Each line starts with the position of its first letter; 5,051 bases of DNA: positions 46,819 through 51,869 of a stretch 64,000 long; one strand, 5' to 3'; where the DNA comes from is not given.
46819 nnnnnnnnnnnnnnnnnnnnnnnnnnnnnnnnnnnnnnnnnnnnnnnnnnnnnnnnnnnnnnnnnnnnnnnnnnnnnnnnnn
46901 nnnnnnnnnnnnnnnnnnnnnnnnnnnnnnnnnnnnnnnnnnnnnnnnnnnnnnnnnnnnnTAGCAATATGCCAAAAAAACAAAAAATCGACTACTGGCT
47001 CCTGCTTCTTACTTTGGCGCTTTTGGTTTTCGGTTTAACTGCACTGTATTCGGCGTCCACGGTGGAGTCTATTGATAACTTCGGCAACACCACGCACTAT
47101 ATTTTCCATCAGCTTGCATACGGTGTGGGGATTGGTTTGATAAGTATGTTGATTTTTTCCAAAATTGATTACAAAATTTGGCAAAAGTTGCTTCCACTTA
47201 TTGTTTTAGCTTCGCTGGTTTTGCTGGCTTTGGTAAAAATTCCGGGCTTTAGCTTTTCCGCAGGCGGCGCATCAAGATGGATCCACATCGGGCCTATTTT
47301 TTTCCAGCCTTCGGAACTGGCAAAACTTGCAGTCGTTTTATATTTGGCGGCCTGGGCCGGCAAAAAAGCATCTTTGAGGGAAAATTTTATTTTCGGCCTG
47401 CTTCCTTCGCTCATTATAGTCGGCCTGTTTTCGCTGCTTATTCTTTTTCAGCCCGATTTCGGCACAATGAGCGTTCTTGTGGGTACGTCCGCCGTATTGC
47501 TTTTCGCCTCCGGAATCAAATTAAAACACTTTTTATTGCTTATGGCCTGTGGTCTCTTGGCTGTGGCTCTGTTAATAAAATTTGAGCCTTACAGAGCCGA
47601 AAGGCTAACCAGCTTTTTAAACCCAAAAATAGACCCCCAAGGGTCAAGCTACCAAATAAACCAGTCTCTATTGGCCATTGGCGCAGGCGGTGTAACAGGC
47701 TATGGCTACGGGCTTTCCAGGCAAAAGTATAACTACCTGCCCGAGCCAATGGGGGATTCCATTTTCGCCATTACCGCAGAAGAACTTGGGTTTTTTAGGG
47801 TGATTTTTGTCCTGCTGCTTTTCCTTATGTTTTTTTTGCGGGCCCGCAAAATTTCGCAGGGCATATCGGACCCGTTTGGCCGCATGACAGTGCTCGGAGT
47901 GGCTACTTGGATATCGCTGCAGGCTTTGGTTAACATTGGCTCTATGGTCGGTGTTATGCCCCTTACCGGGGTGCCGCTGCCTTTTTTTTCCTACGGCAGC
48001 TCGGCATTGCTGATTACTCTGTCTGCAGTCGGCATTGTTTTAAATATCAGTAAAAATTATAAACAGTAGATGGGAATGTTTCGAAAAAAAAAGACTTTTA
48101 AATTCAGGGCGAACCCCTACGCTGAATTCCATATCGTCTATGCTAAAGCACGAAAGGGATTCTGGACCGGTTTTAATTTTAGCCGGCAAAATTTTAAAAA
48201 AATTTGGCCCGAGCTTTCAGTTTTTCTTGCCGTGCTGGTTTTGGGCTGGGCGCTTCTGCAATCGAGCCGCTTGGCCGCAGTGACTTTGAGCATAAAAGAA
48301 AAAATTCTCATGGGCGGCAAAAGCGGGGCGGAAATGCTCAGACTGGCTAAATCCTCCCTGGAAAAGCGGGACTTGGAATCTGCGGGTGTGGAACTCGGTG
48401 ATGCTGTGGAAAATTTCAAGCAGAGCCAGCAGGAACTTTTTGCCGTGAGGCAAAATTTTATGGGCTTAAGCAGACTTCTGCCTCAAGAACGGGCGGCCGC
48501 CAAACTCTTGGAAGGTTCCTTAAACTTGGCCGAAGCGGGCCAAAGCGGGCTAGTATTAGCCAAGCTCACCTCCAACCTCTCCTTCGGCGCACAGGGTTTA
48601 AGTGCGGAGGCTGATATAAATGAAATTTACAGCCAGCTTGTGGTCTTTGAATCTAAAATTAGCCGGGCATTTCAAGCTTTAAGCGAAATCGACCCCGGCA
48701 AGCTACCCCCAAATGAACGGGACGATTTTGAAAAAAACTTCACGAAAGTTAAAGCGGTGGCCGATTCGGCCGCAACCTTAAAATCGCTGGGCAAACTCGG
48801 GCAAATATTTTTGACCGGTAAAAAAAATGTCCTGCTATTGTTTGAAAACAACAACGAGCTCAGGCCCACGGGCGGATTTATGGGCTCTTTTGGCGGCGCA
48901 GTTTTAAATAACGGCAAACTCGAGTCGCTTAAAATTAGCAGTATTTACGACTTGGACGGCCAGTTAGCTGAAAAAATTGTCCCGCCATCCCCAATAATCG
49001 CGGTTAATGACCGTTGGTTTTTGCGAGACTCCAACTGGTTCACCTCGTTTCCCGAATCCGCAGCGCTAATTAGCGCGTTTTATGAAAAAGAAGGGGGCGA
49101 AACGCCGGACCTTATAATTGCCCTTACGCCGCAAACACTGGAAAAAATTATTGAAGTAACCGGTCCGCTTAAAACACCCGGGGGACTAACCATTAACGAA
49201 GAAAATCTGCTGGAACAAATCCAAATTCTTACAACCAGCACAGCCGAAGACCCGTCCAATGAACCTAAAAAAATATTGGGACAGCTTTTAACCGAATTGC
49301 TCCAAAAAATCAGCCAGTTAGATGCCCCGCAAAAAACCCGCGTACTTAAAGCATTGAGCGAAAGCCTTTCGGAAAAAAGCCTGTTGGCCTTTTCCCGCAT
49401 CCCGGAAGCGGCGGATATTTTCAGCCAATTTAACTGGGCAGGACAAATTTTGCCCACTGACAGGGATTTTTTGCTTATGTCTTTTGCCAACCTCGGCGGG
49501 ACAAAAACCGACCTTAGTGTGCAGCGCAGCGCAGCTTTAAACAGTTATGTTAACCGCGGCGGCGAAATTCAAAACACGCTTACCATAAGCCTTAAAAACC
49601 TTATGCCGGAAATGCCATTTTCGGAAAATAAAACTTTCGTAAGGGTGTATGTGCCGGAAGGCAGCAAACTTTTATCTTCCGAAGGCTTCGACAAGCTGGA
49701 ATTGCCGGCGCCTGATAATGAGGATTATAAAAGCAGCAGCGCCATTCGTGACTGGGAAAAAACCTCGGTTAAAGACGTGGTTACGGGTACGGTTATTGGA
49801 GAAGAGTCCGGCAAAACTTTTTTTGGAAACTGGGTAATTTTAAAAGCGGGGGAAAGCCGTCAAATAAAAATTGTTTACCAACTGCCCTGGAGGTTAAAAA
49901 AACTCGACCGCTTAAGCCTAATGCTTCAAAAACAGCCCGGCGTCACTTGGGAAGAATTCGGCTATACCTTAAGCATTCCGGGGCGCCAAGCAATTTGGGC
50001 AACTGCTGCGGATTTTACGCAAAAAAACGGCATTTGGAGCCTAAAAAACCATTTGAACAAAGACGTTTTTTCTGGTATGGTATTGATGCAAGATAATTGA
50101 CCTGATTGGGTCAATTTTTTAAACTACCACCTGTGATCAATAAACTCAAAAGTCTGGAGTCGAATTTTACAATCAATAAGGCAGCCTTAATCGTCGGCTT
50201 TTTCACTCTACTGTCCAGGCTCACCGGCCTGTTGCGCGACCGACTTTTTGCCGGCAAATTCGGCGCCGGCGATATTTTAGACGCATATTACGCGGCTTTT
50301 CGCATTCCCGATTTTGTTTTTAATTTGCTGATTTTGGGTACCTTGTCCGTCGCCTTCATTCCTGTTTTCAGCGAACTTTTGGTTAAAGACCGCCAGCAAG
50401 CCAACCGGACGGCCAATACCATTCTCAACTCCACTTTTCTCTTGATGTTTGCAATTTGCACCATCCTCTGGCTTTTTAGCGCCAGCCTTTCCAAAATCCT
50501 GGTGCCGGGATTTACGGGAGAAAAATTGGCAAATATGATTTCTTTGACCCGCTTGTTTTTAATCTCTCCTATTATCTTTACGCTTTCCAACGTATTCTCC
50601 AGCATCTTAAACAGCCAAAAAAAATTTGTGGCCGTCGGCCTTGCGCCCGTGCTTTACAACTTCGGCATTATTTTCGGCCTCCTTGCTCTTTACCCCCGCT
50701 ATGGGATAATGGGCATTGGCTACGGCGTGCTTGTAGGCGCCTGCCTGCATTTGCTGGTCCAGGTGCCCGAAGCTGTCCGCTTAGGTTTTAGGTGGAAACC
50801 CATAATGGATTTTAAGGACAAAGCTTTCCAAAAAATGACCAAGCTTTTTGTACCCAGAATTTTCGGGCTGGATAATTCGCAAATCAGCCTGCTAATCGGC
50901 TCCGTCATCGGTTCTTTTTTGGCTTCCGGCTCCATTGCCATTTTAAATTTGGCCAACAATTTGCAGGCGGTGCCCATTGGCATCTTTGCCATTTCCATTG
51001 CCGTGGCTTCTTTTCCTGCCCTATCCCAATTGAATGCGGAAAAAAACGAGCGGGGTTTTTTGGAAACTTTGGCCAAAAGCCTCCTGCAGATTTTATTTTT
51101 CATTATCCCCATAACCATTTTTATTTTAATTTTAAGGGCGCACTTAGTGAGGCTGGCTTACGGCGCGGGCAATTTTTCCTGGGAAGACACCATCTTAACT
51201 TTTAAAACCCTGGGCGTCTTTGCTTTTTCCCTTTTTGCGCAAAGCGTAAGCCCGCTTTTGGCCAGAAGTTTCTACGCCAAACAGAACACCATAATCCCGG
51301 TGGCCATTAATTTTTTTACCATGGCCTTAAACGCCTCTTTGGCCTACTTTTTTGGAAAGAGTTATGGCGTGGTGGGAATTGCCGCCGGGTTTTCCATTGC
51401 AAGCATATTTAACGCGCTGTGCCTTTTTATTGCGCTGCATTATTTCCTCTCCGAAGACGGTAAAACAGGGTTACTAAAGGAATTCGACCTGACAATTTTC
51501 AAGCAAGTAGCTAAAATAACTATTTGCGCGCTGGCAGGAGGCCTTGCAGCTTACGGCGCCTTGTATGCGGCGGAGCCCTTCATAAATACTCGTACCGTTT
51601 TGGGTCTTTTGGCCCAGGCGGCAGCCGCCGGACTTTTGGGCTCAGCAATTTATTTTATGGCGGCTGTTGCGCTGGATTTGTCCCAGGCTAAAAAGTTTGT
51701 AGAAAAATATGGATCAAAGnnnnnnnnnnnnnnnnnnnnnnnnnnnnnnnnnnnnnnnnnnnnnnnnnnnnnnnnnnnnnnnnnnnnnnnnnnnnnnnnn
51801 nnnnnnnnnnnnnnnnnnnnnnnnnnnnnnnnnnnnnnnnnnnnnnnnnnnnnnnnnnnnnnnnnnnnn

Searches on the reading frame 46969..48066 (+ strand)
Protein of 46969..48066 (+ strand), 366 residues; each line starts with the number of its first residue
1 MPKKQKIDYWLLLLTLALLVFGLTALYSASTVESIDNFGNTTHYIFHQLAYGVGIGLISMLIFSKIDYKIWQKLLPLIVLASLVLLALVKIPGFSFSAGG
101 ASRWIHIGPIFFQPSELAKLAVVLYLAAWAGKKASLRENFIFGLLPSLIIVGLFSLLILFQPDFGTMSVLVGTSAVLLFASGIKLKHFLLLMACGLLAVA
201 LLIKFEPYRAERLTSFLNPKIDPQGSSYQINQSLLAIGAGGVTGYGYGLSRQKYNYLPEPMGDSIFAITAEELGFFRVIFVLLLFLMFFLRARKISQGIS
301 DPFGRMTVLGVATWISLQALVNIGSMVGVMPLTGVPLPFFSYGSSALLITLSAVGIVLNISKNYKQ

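Call 9: search_protein_families(library=pfam, proteins=[window:46969-48066:+], max_evalue=0.001)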
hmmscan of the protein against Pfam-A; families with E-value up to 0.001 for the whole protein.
window:46969-48066:+ (366 aa): 1 family
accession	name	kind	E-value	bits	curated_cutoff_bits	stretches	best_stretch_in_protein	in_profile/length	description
PF01098.24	FTSW_RODA_SPOVE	-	1.5e-100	337.1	26.4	1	10-365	2-355/356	Cell cycle protein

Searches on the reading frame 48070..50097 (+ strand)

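Call 10: search_protein_families(library=pfam, proteins=[window:48070-50097:+], max_evalue=0.01)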
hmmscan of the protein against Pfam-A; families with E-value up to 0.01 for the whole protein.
window:48070-50097:+ (676 aa): 1 family
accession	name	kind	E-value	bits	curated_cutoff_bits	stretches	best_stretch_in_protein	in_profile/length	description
PF13196.11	DUF4012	-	4.6e-25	89.3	28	1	250-383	2-138/144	Protein of unknown function (DUF4012)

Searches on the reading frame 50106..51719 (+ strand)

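Call 10: search_protein_families(library=pfam, proteins=[window:50106-51719:+], max_evalue=0.01)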
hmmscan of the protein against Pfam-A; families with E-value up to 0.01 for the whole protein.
window:50106-51719:+ (538 aa): 3 families
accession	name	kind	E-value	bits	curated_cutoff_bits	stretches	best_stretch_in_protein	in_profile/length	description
PF03023.19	MurJ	-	4.2e-87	293.1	27.4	1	49-492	2-440/451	Lipid II flippase MurJ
PF13440.11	Polysacc_synt_3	-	5.4e-11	42.7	23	1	88-354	32-286/293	Polysaccharide biosynthesis protein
PF01554.23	MatE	-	8.5e-09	35.7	24.9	2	260-414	12-160/161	MatE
